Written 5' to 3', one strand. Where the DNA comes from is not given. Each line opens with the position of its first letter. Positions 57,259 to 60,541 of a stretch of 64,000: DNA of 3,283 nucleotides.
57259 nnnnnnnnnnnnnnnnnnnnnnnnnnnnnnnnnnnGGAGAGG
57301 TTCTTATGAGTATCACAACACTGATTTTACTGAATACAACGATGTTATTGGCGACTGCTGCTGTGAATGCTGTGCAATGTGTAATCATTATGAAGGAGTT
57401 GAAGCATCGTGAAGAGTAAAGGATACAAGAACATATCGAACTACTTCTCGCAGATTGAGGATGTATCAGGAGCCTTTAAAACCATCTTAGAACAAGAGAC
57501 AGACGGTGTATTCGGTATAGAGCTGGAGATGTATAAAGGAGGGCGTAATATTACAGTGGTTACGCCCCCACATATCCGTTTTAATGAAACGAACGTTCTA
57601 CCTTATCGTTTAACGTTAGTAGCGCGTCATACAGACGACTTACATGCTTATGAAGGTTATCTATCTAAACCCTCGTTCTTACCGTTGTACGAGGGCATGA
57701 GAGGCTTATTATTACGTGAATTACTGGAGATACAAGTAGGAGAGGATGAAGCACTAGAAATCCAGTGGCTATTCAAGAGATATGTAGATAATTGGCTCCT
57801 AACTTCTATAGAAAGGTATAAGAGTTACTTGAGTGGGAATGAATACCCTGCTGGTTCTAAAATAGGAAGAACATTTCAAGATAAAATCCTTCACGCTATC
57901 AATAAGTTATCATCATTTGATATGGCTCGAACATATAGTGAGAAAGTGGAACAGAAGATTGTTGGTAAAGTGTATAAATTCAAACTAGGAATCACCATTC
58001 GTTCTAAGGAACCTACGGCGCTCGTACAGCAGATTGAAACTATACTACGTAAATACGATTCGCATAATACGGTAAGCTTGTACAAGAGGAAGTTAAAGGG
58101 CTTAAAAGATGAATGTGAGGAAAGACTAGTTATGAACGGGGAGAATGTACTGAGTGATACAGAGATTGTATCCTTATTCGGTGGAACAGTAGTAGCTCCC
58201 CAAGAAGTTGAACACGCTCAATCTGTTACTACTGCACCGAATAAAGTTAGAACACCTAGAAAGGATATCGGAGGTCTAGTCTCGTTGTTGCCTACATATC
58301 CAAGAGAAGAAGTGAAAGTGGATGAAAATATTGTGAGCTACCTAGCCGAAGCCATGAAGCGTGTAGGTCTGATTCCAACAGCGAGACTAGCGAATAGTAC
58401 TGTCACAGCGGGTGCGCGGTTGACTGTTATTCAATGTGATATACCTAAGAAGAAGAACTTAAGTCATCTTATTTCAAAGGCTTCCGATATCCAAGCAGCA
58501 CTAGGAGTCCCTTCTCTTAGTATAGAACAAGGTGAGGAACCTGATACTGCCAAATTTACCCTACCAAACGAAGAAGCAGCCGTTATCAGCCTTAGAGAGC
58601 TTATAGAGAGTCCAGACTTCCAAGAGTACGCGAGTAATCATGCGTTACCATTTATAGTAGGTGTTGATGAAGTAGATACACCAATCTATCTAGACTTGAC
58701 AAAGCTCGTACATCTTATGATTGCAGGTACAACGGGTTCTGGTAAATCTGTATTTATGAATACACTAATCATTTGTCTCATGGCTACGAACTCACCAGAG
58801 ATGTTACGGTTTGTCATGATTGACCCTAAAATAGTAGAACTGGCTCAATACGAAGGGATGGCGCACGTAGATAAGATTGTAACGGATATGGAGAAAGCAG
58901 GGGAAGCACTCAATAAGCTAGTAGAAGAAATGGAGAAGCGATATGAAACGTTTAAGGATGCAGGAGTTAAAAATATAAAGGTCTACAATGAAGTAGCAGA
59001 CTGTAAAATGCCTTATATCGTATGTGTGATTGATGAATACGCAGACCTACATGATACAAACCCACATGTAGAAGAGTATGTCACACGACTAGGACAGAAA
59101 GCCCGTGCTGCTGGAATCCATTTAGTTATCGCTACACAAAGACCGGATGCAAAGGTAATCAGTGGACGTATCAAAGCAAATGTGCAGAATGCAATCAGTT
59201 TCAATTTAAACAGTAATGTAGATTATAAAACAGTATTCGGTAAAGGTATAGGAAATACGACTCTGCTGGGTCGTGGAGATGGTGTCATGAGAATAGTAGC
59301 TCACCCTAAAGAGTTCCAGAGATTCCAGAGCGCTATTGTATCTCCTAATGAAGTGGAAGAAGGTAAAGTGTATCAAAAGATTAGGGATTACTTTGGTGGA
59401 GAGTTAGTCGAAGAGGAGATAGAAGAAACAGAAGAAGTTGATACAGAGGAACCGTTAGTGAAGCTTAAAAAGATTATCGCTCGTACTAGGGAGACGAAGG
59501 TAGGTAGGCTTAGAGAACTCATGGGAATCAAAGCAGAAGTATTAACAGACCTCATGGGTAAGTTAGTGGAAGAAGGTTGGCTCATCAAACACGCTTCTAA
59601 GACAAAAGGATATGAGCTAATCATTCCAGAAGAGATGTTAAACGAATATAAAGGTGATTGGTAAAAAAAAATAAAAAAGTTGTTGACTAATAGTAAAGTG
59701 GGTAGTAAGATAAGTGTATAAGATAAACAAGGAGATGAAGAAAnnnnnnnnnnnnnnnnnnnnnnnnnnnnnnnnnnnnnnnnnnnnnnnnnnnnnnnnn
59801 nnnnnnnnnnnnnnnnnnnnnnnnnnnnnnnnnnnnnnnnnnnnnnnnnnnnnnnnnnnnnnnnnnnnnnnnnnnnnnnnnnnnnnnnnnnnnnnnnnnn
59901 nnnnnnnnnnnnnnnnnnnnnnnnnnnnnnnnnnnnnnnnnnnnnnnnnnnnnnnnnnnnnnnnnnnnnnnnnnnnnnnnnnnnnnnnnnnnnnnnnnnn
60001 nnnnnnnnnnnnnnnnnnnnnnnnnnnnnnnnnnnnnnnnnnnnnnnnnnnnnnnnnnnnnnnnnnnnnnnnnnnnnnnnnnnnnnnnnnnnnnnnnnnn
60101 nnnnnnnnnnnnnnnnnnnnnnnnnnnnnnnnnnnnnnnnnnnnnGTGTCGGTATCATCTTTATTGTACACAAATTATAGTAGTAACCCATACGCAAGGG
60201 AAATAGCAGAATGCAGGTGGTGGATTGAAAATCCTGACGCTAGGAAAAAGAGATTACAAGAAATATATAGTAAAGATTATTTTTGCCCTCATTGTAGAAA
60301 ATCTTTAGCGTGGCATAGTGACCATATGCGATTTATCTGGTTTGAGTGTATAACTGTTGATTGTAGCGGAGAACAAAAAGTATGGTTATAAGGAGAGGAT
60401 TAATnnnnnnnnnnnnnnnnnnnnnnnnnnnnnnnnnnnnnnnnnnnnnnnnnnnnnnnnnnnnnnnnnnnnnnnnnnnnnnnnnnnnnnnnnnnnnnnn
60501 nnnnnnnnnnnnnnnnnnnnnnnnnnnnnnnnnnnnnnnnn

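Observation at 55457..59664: Candidate phage-encoded membrane DNA-translocation module: small TM proteins, a polytopic membrane protein and a soluble FtsK/SpoIIIE-like motor with a gamma-type wHTH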

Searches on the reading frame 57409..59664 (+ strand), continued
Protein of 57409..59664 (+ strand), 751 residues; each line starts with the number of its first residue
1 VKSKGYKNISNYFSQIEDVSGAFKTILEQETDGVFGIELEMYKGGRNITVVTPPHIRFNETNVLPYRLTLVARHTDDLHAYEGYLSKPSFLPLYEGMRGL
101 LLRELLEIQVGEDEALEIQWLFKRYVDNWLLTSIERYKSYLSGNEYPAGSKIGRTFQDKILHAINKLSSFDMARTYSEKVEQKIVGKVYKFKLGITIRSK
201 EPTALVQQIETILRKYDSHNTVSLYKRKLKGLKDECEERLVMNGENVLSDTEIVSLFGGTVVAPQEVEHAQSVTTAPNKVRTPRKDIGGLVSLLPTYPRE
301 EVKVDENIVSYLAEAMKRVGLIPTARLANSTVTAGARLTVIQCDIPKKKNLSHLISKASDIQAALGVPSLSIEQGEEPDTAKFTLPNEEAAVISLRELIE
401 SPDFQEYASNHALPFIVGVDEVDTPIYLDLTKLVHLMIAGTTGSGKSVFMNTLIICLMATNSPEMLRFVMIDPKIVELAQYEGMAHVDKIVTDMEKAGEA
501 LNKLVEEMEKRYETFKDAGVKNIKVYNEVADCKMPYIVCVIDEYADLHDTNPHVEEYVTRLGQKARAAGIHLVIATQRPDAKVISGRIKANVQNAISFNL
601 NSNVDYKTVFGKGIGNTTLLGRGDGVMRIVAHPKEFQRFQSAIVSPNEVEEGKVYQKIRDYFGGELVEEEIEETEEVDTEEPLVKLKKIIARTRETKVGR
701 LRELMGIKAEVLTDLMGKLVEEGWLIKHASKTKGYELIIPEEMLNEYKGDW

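Call 29: search_solved_structures(query=window:57409-59664:+, max_evalue=0.001, show_alignments=2)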
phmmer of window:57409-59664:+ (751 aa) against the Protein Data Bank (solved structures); distinct sequences matched with E-value up to 0.001: 14.
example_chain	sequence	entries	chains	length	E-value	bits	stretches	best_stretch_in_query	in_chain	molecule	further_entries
2ius_A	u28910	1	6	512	7.9e-56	192.8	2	380-529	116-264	DNA TRANSLOCASE FTSK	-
2iuu_A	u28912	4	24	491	3.5e-55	190.7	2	346-528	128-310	DNA TRANSLOCASE FTSK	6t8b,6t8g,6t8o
2iut_A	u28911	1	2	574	6.2e-55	189.8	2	347-528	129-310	DNA TRANSLOCASE FTSK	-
4nh0_A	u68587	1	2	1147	4.2e-33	117.7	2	417-650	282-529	Cell divisionFtsK/SpoIIIE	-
7np7_C1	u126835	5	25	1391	8.8e-23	83.6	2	435-582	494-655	ESX-5 secretion system protein EccC5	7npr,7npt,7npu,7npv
7b9f_C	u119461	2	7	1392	2.6e-21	78.7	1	435-582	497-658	EccC5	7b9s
6o1w_A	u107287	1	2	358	1.3e-20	76.4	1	361-596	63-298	DNA translocase coupling protein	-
6o1x_A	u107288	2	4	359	1.3e-20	76.4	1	361-596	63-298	DNA translocase coupling protein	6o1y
6o1z_A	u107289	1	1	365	1.3e-20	76.4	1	361-596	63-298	DNA translocase coupling protein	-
9qks_G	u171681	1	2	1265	6.4e-20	74.1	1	409-706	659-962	ESX secretion system protein YukB,Green fluorescent protein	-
4n1a_A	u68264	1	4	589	8.8e-13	50.5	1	420-578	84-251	Cell divisionFtsK/SpoIIIE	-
5fv0_A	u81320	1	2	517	9.1e-13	50.5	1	436-578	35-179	ESX secretion system protein EccC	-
4lya_A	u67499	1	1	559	1.2e-12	50.1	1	436-578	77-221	Uncharacterized protein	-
9jv8_A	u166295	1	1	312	2.5e-08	35.8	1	437-600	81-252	ESX-1 secretion system protein EccCb1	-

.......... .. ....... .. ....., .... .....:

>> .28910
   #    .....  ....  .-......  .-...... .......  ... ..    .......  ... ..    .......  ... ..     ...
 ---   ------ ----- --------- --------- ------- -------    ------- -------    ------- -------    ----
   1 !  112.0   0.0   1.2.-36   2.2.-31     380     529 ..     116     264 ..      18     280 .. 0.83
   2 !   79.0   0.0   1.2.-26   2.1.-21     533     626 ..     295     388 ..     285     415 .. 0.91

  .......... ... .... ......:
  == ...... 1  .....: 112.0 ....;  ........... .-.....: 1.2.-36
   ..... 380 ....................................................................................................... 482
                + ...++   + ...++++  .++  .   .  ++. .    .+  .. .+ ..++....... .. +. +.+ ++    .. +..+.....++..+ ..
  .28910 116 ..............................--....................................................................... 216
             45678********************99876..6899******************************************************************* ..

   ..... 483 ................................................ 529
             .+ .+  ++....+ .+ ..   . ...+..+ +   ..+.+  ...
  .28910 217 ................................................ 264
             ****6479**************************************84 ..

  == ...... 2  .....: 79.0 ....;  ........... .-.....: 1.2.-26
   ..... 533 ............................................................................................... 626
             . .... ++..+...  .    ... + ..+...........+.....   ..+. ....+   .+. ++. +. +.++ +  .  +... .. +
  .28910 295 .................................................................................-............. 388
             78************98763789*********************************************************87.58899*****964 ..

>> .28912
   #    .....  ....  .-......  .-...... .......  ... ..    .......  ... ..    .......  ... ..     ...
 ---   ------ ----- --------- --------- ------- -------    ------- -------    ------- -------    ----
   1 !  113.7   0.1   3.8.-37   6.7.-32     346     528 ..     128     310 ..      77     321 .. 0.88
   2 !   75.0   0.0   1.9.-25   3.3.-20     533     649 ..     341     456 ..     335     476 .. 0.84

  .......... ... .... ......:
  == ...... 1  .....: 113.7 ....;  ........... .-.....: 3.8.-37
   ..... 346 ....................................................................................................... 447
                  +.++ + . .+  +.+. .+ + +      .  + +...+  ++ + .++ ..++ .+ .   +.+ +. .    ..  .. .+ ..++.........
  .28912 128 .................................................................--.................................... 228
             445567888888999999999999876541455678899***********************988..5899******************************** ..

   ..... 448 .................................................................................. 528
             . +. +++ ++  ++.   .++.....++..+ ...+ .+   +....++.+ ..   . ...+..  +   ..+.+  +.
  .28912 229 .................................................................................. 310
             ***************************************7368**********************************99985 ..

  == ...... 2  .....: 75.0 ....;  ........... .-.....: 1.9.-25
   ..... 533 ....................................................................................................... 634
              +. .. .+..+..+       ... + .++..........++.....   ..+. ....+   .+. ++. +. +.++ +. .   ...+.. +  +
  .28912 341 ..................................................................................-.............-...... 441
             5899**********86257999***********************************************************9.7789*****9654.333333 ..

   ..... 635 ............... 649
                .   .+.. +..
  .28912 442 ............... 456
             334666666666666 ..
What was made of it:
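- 58306..59358 (+): g5 FtsK-type alpha/beta motor (aa ~300-650), with Walker A at 58726-58749, Walker B at 59020-59049 and the ATQRP motif at 59116-59148. PDB FtsK of E. coli and P. aeruginosa 8e-56 over aa 346-650 (call 29).
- Closest known: FtsK / SpoIIIE / SftA chromosomal DNA translocases. Same: It aligns with the E. coli and P. aeruginosa FtsK structures at 8e-56 (call 29) and scores Pfam 8e-50 and NCBIfam 9.5e-61.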

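Call 52: search_protein_families(library=ncbifam, proteins=[window:57409-59664:+], max_evalue=1)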
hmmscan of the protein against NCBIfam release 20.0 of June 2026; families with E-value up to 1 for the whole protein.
window:57409-59664:+ (751 aa): 15 families
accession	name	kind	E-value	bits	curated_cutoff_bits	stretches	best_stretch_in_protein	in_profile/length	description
NF007615.0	PRK10263.1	equivalog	9.5e-61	205.8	1566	2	383-528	962-1106/1355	DNA translocase FtsK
TIGR03928.1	T7_EssCb_Firm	equivalog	2.2e-33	115.1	778.4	1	424-622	801-1002/1296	type VII secretion protein EssC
TIGR03924.1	T7SS_EccC_a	equivalog_domain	3.9e-33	115.1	509.15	1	406-645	417-670/673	type VII secretion protein EccCa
TIGR03925.1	T7SS_EccC_b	equivalog_domain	4.6e-21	74.7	346.55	1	423-605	65-254/564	type VII secretion protein EccCb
NF041214.1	plasmid_TraB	equivalog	1.7e-14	53.2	800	1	434-605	249-414/639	plasmid transfer protein TraB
TIGR03743.1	SXT_TraD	subfamily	3.3e-08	32.5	366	1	411-474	152-212/636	conjugative transfer system coupling protein TraD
TIGR00929.1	VirB4_CagE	subfamily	0.00011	20.6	643.1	1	435-462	439-466/792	VirB4 family type IV secretion/conjugal transfer ATPase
NF042943.1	HerA_antiphage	equivalog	0.00024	19.8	800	1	559-609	463-511/566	anti-phage-associated helicase HerA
TIGR03744.1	traC_PFL_4706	equivalog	0.00071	17.5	520.6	1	429-465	470-506/892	conjugative transfer ATPase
NF045975.1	VirB4_plasma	equivalog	0.0077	14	590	1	392-462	468-544/894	Mbov_0397 family ICE element conjugal transfer ATPase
NF033849.1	ser_rich_anae_1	subfamily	0.025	11.9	650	1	424-474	750-803/1163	serine-rich protein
TIGR02746.1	TraC-F-type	equivalog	0.047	11.6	567.05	1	437-457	434-454/800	type IV secretion system protein TraC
TIGR02759.1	TraD_Ftype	equivalog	0.088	11.5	521.35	1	432-456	175-199/566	type IV conjugative transfer system coupling protein TraD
NF010702.0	PRK14102.1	equivalog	0.14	12.5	115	1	484-535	48-98/108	nitrogenase-stabilizing/protective protein NifW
NF010447.0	PRK13873.1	equivalog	0.14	10.1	1020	1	412-456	418-464/815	conjugal transfer protein TrbE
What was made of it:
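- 58306..59358 (+): NCBIfam FtsK 9.5e-61 (call 52).
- The motor is closest to chromosomal FtsK (calls 29, 52). FtsK-like ATPases power type VII secretion: EssC/EccC match at 1e-20 to 1e-33 (calls 29, 52).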

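Call 57: find_encoding_contigs(protein=P0162, flank=10000, max_places=2)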
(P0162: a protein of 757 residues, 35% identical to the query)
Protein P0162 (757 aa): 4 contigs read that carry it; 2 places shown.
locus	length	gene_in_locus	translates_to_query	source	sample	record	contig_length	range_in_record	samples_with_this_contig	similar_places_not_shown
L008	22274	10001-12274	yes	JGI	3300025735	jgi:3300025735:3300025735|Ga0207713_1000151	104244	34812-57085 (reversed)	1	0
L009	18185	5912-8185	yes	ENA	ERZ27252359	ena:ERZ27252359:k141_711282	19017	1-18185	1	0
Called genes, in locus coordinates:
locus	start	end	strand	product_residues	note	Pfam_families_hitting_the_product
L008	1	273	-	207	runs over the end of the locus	-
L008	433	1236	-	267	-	-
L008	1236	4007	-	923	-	-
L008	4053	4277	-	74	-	-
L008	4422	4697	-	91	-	-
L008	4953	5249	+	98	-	PF14337:Abi_alpha (weak)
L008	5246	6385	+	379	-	PF00091:Tubulin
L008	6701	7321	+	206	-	PF01551:Peptidase_M23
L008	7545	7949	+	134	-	PF01381:HTH_3 (faint), PF13443:HTH_26 (weak)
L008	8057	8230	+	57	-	PF24126:DUF7394 (weak)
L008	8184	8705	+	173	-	-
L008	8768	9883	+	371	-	-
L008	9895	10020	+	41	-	-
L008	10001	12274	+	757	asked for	PF01580:FtsK_SpoIIIE, PF01047:MarR (faint)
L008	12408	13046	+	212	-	-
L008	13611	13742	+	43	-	-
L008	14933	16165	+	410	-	PF27199:YonV_C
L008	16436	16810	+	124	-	-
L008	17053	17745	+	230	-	-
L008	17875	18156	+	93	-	-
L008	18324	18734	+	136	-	-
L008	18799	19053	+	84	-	-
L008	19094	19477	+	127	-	-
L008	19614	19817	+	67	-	-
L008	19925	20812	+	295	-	PF27401:YpuD_C (weak)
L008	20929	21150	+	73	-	-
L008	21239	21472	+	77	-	-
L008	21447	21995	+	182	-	-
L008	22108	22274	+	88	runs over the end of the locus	-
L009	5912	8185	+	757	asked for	PF01580:FtsK_SpoIIIE, PF01047:MarR (faint)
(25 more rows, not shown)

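Call 100: search_protein_families(library=padloc, proteins=[window:57409-59664:+], max_evalue=0.001)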
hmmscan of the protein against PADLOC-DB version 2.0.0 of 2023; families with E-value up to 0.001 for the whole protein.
window:57409-59664:+ (751 aa): 7 families
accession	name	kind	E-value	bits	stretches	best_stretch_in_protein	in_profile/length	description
PDLC02806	SspH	-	7.2e-57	190.8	1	384-628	1479-1738/1766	SspH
PDLC02804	SspH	-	1.4e-33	113.6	1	409-629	1309-1536/1561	SspH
PDLC04140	mad8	-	3.2e-26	90.6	1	413-608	2-261/314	mads_8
PDLC01055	HerA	-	7.4e-08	29.6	1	426-462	151-186/532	Type III coevolved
PDLC04105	HerA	-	7.2e-05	19.5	0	422-465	153-198/576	-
PDLC04100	HerA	-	8.1e-05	19.5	0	559-609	469-517/580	-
PDLC02185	HerA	-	0.00012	19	0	559-609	475-523/585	-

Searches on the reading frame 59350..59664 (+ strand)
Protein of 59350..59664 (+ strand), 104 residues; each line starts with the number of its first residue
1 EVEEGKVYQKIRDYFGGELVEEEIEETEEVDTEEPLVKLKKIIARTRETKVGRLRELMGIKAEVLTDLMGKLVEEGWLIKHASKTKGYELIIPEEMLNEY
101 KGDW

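Call 19: search_protein_families(library=pfam, proteins=[window:59350-59664:+], max_evalue=10)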
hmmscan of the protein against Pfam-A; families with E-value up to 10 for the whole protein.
window:59350-59664:+ (104 aa): 2 families
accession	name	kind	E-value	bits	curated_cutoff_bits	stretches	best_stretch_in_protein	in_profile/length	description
PF07574.19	SMC_Nse1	-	0.15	12.4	23.3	1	29-82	120-180/194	Nse1 non-SMC component of SMC5-6 complex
PF12802.13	MarR_2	-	0.18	12.4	27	1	48-85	19-57/61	MarR family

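Call 31: search_solved_structures(query=A4, max_evalue=10, show_alignments=3)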
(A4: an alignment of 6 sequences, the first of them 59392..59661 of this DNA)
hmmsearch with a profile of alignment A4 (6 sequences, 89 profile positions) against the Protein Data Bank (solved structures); distinct sequences matched with E-value up to 10: 14.
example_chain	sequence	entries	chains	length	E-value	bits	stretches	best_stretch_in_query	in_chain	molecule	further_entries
6o5c_A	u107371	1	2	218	0.0022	21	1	41-78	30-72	Putative metal-dependent transcriptional regulator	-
8y3z_A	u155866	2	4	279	0.055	16.6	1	40-75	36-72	Fatty acid metabolism regulator protein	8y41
4p9u_E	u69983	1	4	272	0.064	16.4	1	40-75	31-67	Fatty acid metabolism regulator protein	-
4p96_A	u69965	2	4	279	0.067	16.3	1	40-75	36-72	Fatty acid metabolism regulator protein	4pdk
5eri_A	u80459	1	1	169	0.1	15.7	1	40-87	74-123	MarR family transcriptional regulator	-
5dv5_A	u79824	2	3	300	0.13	15.3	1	40-75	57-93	GntR family transcriptional regulator | Fatty acid metabolism regulator protein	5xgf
1hw1_A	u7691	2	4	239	0.21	14.7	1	40-73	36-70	FATTY ACID METABOLISM REGULATOR PROTEIN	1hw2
1e2x_A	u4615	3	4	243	0.22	14.7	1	40-73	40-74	FATTY ACID METABOLISM REGULATOR PROTEIN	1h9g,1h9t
3k0l_A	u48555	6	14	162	0.54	13.4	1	38-80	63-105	Repressor protein | HcaR protein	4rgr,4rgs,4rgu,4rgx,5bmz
3hrs_A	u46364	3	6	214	0.55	13.4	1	25-75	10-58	Metalloregulator ScaR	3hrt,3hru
3fwb_C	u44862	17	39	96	0.58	13.3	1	53-81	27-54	Protein SUS1 | Transcription and mRNA export factor SUS1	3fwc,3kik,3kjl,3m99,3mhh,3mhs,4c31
3vb2_A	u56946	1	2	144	0.81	12.8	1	40-68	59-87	Multiple antibiotic resistance protein marR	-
5h3r_A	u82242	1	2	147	1.1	12.4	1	40-68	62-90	Multiple antibiotic resistance protein MarR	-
3vod_A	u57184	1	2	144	1.1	12.4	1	40-68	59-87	Multiple antibiotic resistance protein marR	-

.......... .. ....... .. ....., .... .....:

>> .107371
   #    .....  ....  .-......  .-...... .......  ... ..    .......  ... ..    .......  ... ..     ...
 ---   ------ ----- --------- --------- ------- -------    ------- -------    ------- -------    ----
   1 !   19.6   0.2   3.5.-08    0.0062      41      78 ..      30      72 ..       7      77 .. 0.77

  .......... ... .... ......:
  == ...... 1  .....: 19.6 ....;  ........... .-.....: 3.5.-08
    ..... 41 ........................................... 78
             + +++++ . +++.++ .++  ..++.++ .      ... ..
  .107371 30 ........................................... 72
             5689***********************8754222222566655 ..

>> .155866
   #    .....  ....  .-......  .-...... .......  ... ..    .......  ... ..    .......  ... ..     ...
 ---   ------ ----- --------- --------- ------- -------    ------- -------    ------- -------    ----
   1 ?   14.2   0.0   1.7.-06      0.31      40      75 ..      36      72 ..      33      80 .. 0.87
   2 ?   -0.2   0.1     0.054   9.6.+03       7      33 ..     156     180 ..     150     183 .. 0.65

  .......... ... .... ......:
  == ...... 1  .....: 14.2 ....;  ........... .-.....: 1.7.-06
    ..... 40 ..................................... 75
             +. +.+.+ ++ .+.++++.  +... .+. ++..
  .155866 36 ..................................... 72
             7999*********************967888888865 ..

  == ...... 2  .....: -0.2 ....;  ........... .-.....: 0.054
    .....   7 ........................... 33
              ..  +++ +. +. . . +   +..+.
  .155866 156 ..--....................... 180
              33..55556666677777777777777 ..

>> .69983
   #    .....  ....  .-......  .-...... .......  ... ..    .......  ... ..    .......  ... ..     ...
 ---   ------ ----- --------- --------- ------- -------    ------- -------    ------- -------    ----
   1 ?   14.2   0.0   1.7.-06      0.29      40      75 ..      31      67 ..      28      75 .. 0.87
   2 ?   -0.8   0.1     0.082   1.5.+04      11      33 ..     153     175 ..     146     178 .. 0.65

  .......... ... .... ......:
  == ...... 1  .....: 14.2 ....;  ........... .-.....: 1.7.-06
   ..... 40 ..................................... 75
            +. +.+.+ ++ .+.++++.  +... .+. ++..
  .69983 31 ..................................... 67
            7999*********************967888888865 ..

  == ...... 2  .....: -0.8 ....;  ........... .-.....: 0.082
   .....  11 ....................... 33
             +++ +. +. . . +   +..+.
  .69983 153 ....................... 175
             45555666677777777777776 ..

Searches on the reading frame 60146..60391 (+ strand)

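Call 19: search_protein_families(library=pfam, proteins=[window:60146-60391:+], max_evalue=10)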
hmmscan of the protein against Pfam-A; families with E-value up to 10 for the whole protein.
window:60146-60391:+ (81 aa): 4 families
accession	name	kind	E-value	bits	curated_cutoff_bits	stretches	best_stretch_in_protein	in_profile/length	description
PF25164.1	CoiA_N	-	0.0078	16.2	26.3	1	33-54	5-27/50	Competence protein CoiA, N-terminal domain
PF25165.1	DUF7828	-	0.012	15.7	25.7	1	37-76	20-60/87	Domain of unknown function (DUF7828)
PF24485.1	zf-C2H2_DHX34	-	0.043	14.3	27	1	44-54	1-11/25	DHX34-like, C2H2-type zinc finger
PF18256.6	HscB_4_cys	-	0.062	13.6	26.2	1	44-51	17-24/27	Co-chaperone HscB tetracysteine metal binding motif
